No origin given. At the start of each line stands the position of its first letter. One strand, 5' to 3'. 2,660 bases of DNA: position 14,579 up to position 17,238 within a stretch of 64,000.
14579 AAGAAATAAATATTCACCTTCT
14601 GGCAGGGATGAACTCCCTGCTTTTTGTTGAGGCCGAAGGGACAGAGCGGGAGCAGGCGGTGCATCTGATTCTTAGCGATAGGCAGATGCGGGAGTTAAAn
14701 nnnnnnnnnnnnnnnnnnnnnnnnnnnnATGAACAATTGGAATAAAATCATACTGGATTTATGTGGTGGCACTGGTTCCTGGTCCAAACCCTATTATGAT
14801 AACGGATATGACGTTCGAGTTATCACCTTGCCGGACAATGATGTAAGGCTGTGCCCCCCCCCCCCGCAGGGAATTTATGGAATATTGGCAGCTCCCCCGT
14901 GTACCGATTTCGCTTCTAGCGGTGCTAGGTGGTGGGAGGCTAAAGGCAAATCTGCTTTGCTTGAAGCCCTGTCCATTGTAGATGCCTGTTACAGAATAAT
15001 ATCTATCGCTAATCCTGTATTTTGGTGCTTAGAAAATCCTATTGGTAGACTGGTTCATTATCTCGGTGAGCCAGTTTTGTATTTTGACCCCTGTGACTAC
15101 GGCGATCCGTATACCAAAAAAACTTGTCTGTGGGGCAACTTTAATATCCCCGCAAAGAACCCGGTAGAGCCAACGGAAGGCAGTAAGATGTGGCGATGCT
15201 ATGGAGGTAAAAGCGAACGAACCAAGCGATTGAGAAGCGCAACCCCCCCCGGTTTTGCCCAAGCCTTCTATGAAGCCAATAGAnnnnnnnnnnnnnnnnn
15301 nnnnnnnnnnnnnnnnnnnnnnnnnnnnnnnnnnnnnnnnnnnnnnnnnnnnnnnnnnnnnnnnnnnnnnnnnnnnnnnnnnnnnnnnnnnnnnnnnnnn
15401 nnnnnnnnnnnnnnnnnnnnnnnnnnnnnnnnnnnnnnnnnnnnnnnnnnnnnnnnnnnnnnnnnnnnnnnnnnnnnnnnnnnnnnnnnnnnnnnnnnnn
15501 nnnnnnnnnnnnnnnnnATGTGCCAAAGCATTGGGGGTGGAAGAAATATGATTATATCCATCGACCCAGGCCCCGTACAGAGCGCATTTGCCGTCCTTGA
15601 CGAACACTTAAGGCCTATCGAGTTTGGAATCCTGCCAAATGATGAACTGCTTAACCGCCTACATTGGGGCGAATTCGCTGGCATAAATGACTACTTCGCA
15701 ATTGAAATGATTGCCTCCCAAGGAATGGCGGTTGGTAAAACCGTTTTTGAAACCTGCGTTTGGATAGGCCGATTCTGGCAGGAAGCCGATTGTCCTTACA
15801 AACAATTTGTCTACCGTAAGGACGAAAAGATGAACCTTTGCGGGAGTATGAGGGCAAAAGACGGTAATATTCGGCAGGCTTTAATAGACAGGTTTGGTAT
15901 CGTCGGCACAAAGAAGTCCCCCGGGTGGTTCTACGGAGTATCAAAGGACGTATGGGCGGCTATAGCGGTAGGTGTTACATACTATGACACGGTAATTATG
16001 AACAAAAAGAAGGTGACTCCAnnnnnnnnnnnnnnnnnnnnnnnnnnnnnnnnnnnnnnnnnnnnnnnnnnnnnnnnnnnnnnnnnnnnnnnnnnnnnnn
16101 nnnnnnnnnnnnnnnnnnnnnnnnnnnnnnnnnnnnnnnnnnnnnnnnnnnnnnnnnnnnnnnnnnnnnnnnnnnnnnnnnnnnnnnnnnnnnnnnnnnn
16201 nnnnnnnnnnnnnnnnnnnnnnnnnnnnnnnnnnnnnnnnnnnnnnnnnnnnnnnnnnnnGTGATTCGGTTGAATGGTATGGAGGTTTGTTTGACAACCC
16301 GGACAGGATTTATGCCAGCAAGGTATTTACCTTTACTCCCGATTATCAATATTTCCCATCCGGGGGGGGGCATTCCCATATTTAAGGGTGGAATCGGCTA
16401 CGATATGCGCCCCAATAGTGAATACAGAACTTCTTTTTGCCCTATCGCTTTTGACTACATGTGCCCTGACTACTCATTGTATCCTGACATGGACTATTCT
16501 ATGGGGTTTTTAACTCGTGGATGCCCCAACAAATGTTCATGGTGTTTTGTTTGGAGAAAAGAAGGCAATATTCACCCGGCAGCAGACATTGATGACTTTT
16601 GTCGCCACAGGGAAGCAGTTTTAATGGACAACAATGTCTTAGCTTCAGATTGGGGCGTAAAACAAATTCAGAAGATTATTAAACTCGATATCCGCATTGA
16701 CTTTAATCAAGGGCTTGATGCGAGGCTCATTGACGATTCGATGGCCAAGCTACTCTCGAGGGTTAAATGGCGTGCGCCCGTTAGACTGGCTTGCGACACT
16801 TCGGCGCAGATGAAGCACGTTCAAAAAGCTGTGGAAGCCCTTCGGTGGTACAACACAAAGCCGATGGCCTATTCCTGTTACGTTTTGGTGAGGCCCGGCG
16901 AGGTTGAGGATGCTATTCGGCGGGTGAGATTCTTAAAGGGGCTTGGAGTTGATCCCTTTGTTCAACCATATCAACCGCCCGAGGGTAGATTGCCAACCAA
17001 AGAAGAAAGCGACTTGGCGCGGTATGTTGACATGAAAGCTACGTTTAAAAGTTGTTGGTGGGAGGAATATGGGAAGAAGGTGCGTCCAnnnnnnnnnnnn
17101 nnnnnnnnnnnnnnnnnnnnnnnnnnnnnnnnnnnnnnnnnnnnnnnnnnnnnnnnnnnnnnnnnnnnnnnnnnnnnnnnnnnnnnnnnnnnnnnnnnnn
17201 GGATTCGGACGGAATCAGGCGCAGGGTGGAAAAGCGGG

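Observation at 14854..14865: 12-nt poly-C tract inside a minimal C5-methyltransferase-like gene: possible phase-variable DNA modification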

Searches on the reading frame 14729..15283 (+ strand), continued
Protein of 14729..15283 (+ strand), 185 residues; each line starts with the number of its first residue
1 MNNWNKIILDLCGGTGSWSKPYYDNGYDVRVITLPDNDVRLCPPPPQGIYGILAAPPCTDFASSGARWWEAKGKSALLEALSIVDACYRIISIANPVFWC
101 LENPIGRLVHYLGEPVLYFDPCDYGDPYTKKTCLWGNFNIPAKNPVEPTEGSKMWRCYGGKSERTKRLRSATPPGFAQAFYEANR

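Call 53: find_encoding_contigs(protein=P0242, flank=4000, max_places=10)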
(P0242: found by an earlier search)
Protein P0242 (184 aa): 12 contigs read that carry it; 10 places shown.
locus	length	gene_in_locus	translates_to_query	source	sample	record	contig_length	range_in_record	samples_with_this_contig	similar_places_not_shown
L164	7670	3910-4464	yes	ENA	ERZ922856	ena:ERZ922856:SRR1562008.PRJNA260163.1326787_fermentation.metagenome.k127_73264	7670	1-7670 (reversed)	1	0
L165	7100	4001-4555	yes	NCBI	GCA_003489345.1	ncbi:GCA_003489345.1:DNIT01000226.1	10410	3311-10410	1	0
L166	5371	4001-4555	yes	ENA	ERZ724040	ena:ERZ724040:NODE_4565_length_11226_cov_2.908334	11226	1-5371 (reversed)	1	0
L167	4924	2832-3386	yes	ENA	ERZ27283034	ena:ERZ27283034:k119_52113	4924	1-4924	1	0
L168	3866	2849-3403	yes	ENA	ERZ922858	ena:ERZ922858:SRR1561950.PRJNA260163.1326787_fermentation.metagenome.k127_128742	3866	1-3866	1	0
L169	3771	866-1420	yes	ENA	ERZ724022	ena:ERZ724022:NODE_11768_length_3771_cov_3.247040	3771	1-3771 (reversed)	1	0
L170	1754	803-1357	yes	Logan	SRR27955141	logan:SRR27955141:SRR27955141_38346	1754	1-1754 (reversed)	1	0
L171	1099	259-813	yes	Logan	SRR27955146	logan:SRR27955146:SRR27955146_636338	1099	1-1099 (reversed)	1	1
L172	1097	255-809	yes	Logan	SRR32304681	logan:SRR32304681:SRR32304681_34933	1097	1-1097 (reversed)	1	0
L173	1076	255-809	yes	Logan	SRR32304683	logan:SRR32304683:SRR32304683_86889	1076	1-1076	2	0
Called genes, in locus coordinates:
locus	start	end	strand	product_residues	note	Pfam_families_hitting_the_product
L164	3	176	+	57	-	?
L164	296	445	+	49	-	-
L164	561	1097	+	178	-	PF18894:PhageMetallopep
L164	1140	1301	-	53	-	PF12651:RHH_3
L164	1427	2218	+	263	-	-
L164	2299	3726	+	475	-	PF00772:DnaB (weak), PF13481:AAA_25 (weak), PF03796:DnaB_C, PF06745:ATPase (faint)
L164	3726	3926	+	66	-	-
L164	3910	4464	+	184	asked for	-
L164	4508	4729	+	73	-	-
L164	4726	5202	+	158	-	-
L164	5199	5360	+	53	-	-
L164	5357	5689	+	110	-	-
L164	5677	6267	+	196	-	-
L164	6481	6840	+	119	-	PF24963:DUF7768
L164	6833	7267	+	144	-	PF09643:YopX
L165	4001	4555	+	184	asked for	-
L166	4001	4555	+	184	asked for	-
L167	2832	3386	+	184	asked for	-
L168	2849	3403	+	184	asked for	-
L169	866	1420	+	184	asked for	-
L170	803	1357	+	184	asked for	-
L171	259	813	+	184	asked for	-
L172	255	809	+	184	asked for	-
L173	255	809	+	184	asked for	-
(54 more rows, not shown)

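Call 65: search_dna_similar(query=window:14729-15283:+, collection=phages, mode=protein, max_rows=40, rows=spread)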
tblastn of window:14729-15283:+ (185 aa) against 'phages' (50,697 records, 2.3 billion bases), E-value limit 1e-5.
Records with a match: 1527; places in all: 1533; records where one place covers at least 80% of the query: 551.
Best place of each record, by identity: <60% 1527.
By first word of the organism name: Escherichia 568; Klebsiella 521; Salmonella 107; Campylobacter 36; Shigella 35; Vibrio 30; Enterobacter 25; Cronobacter 20; Citrobacter 18; Arthrobacter 13; and 49 more.
By host as written in the record: Klebsiella pneumoniae 214; Escherichia coli 210; - 164; Escherichia coli K-12 MG1655 74; Escherichia coli K-12 37; Campylobacter jejuni 35; Escherichia coli O157:H7 15; Escherichia sp. 14; and 351 more.
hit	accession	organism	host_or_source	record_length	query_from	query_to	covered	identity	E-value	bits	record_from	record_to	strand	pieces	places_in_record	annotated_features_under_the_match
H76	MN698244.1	Pelagibacter phage HTVC106P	Candidatus Pelagibacter sp. HTCC7211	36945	5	184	97%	57.4%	3e-65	221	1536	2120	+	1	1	hypothetical protein | alternative ribosome-rescue factor A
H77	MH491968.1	Escherichia phage LL5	wastewater influent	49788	3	185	99%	32.6%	7e-18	86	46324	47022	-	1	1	site-specific DNA methylase | ribosome_binding_site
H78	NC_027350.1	Citrobacter phage Stevie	Citrobacter freundii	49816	3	185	99%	31.8%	8e-17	83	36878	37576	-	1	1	DNA methyltransferase | ribosome_binding_site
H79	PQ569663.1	Klebsiella phage vB_Kpn_K50_evo23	Klebsiella pneumoniae K61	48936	7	185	97%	32.2%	5e-19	89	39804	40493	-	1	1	DNA methyltransferase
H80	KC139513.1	Salmonella phage FSL SP-126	Salmonella enterica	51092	7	185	97%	31.9%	1e-16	82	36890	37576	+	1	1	Dcm | hypothetical protein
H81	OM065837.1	Klebsiella phage vB_KpnS-KLPN2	Klebsiella pneumoniae L4-FAA5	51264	22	184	88%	34.7%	2e-17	85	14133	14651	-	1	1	record has no annotation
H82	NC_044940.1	Pectobacterium phage PEAT2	Solanum tuberosum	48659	52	184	72%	42.1%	2e-20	93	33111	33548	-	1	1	DNA methyltransferase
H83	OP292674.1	Salmonella phage F61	Salmonella sp.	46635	52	185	72%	41.1%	8e-19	89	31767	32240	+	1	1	hypothetical protein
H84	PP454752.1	Klebsiella phage vB_KpS_GP-1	Klebsiella pneumoniae EuSCAPE_IT395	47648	52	185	72%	40.5%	3e-19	90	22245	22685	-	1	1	DNA cytosine methyltransferase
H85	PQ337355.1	Klebsiella phage Smiley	Klebsiella pneumoniae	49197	22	184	88%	33.2%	8e-16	80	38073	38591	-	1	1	DNA cytosine methyltransferase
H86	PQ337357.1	Klebsiella phage Snyder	Klebsiella pneumoniae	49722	22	184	88%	33.2%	8e-16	80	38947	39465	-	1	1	putative C-5 cytosine DNA methylase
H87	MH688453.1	Klebsiella phage TSK1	Klebsiella pneumoniae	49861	22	184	88%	33.2%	1e-15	79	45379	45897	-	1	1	hypothetical protein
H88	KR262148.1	Klebsiella phage KLPN1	Klebsiella pneumoniae subsp. pneumoniae ...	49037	22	184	88%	33.2%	2e-15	79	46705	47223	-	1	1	hypothetical protein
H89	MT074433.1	Salmonella phage slyngel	Salmonella enterica subsp. enterica ...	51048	52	184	72%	40.3%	6e-20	92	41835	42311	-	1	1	putative DNA methylase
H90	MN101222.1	Klebsiella phage KMI8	Klebsiella michiganensis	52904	52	184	72%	40.0%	1e-20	94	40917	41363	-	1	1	putative DNA methylase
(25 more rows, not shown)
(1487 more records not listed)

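Call 67: find_related_loci(query=A2, collection=viral_contigs, flank=3000)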
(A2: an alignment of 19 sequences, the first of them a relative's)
Query A2 (200 aa) in viral_contigs; peptide patterns used: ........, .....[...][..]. (x = any residue, [..] = any of these).
485 stretches matched a pattern; 465 encode a relative of the query (tblastn E <= 1e-3); the best 80 are kept; 80 distinct loci.
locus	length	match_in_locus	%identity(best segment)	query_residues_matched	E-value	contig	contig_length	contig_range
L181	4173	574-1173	100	1-200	2e-138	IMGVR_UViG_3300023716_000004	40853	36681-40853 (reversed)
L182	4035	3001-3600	93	1-200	2e-130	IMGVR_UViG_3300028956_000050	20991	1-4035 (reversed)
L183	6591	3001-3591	70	4-200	4e-95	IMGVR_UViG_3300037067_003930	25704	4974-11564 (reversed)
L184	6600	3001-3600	64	3-200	5e-89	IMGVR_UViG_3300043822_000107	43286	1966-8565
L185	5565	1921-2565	62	4-200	1e-88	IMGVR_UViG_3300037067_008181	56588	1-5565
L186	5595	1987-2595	63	3-200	4e-88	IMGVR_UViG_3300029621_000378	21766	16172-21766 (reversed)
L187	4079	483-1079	63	1-200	4e-87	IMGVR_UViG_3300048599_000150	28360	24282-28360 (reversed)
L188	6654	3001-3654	60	3-200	5e-87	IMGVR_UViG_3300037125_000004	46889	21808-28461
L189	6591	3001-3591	65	6-199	2e-86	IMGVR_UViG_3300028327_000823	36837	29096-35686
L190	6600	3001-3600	62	3-200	1e-85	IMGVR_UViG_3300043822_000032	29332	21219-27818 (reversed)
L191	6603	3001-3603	63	1-200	1e-85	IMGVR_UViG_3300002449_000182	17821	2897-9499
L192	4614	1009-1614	64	3-200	9e-85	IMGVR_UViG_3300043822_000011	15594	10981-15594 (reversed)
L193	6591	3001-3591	64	6-199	1e-84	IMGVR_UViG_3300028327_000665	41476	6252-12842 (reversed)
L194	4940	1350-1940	64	6-199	1e-84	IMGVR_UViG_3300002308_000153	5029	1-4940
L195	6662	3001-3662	91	1-200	2e-84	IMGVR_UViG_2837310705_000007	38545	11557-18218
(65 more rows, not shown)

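Call 83: get_annotated_region(hit=H77, flank=300)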
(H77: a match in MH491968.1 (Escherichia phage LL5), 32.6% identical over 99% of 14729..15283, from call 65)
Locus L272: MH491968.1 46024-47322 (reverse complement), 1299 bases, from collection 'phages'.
description: Escherichia phage LL5, complete genome.
organism: Escherichia phage LL5 (NCBI taxid 2233992)
taxonomy: Viruses; Duplodnaviria; Heunggongvirae; Uroviricota; Caudoviricetes; Drexlerviridae; Tempevirinae; Tlsvirus; Tlsvirus LL5
host: -; source: wastewater influent; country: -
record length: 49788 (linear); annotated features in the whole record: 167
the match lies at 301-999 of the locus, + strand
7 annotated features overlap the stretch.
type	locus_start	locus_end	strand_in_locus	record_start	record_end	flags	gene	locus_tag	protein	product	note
CDS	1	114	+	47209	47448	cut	-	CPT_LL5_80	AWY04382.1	hypothetical protein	-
regulatory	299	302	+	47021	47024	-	-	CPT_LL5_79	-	ribosome_binding_site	CPT_LL5_79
CDS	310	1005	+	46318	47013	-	-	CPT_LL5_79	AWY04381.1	site-specific DNA methylase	-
regulatory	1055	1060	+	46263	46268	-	-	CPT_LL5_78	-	ribosome_binding_site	CPT_LL5_78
CDS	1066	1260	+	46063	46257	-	-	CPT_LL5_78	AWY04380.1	hypothetical protein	-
regulatory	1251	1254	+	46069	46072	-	-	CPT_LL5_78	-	ribosome_binding_site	CPT_LL5_77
CDS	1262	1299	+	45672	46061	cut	-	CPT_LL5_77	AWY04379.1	hypothetical protein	-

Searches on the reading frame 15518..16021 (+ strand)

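Call 17: search_protein_families(library=pfam, proteins=[window:15518-16021:+], max_evalue=0.01)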
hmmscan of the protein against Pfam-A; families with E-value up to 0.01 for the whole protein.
window:15518-16021:+ (168 aa): 0 families

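Call 22: search_protein_families(library=ncbifam, proteins=[window:15518-16021:+], max_evalue=0.1)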
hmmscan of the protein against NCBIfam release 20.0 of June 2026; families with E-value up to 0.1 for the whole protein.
window:15518-16021:+ (168 aa): 0 families

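Call 75: search_protein_families(library=phrogs, proteins=[window:15518-16021:+], max_evalue=0.00001)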
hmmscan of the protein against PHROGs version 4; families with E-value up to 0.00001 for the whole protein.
window:15518-16021:+ (168 aa): 1 family
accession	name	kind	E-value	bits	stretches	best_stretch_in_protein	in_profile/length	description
phrog_1770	-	DNA, RNA and nucleotide metabolism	1.8e-18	68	1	10-164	4-154/158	Holliday junction resolvase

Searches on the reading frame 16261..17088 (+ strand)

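Call 17: search_protein_families(library=pfam, proteins=[window:16261-17088:+], max_evalue=0.01)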
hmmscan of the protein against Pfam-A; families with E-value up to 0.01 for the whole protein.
window:16261-17088:+ (276 aa): 1 family
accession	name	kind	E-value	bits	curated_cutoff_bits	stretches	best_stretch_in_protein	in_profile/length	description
PF04055.27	Radical_SAM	-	0.0075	16.9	29.5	0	84-103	3-26/166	Radical SAM superfamily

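Call 22: search_protein_families(library=ncbifam, proteins=[window:16261-17088:+], max_evalue=0.1)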
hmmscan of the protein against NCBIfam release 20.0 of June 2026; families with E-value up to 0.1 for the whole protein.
window:16261-17088:+ (276 aa): 0 families

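Call 75: search_protein_families(library=phrogs, proteins=[window:16291-17088:+], max_evalue=0.00001)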
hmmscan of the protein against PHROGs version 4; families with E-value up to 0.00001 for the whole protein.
window:16291-17088:+ (266 aa): 1 family
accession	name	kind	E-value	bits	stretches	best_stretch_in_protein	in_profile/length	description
phrog_9298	-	other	8.8e-55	187.2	1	30-259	66-290/305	radical SAM domain protein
